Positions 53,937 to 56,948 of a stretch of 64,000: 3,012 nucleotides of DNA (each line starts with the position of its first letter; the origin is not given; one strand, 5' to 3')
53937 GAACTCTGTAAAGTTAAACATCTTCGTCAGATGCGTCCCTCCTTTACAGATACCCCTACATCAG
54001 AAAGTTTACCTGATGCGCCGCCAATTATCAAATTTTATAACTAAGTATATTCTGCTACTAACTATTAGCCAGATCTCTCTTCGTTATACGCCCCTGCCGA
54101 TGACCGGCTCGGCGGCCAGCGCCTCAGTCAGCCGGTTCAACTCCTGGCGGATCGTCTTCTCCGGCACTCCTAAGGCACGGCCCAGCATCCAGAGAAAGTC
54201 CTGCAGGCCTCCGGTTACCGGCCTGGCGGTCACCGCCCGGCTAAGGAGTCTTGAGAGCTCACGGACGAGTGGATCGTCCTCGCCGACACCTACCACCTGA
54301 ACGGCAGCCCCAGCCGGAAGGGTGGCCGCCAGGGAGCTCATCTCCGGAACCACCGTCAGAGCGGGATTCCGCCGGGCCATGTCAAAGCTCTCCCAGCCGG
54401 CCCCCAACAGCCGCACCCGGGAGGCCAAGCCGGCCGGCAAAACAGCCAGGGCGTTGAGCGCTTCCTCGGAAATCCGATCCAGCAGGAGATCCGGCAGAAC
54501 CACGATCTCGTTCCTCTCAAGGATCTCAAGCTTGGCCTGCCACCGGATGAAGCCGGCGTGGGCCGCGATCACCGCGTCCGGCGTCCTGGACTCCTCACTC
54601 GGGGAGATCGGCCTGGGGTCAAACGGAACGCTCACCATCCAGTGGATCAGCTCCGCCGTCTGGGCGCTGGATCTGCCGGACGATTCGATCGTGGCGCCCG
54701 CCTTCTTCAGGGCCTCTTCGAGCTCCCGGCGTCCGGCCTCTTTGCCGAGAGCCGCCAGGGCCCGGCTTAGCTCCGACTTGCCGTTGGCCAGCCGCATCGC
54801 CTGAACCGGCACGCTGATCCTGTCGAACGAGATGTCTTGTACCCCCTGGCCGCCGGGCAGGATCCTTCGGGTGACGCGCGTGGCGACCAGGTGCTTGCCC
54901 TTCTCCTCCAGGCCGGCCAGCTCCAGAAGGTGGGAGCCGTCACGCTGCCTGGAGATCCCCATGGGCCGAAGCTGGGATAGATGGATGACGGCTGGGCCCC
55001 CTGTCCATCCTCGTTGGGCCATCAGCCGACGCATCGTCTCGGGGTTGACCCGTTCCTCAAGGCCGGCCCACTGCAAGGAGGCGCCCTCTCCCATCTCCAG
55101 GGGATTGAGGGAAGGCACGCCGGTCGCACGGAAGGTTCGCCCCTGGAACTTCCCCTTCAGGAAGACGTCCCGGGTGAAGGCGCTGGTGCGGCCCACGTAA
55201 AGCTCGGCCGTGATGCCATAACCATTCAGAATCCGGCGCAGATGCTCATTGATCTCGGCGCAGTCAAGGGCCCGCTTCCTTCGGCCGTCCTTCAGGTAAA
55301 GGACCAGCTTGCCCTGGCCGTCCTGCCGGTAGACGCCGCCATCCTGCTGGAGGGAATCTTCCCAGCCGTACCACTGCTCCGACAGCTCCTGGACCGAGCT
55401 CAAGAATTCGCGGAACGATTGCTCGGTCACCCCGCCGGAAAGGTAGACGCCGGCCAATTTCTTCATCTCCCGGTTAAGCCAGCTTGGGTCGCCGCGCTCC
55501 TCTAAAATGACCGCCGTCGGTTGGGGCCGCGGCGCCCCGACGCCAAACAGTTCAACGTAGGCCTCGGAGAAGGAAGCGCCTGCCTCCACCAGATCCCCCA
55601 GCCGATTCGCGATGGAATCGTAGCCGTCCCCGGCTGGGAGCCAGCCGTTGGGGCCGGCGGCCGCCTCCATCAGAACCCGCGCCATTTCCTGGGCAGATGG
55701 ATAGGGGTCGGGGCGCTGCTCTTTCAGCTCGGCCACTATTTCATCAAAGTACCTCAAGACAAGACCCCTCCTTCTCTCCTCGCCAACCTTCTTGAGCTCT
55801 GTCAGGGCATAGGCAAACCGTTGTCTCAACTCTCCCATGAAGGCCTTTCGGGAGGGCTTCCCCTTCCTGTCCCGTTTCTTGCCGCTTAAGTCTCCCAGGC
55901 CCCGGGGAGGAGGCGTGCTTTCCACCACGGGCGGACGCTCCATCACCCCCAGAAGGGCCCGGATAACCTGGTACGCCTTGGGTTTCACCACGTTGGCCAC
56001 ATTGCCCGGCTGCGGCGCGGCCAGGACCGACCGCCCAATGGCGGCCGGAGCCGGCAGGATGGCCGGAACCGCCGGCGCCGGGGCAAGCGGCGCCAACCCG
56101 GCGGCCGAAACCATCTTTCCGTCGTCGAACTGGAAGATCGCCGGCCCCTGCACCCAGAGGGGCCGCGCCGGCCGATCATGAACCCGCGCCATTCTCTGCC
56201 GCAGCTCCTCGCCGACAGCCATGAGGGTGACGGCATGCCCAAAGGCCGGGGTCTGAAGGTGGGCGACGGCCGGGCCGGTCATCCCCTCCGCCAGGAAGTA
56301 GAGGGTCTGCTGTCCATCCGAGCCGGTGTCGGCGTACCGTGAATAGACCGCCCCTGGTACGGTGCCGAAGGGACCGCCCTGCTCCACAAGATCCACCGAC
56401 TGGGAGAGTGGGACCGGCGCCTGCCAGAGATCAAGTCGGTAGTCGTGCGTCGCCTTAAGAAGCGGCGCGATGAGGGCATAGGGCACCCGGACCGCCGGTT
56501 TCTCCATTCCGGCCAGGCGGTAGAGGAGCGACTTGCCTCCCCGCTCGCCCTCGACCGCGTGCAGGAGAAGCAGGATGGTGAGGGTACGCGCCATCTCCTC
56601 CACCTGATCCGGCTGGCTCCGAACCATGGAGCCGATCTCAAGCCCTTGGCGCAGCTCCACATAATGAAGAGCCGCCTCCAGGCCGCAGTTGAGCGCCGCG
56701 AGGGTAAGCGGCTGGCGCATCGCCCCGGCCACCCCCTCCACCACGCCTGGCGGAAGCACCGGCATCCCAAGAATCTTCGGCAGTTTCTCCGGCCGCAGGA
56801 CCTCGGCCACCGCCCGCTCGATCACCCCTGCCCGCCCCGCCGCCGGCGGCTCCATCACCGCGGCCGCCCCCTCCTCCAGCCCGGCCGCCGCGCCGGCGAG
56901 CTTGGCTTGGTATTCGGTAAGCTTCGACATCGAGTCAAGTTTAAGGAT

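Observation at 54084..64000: Giant 4 runs off the window into an SF2-helicase-like segment and contains an isolated HExxH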

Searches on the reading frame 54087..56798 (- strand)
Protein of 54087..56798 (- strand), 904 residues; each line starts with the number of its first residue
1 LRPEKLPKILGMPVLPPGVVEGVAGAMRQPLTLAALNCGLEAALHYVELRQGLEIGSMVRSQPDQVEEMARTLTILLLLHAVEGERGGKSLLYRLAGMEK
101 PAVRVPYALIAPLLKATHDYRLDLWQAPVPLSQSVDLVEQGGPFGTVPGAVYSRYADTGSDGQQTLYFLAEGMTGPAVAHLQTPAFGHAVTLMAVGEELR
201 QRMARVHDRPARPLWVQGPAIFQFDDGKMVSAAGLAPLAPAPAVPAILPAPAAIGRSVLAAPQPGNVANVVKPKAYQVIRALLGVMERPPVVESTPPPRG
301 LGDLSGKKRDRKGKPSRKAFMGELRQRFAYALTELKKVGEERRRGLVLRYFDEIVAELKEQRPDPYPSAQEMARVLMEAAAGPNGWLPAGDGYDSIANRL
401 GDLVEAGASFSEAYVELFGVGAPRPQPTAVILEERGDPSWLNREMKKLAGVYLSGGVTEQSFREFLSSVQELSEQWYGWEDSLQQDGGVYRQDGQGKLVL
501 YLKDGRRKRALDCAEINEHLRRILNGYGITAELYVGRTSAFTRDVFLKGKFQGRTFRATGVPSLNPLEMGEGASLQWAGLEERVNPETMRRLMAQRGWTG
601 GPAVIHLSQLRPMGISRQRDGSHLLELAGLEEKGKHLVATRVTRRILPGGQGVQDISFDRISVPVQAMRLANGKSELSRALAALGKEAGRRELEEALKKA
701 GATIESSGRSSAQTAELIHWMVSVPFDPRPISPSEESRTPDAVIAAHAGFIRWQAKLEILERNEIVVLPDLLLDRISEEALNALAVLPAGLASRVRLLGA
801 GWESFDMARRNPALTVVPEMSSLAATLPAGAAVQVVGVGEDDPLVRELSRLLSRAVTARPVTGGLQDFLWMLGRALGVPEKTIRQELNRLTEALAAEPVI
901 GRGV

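Call 80: search_solved_structures(query=A7, max_evalue=10, show_alignments=0)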
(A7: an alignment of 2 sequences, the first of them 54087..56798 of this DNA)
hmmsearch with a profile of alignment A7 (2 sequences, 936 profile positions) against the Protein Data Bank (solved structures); distinct sequences matched with E-value up to 10: 2.
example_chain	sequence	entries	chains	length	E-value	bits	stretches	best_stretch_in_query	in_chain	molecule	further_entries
6njv_A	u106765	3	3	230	0.19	12.8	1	210-272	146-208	Xcc_CTR_I | Xcc_ctr_pt | Xcc_ctr_Hg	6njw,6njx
3hzj_A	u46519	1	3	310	2.6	9.1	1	167-215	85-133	RAB GTPase-activating protein 1-like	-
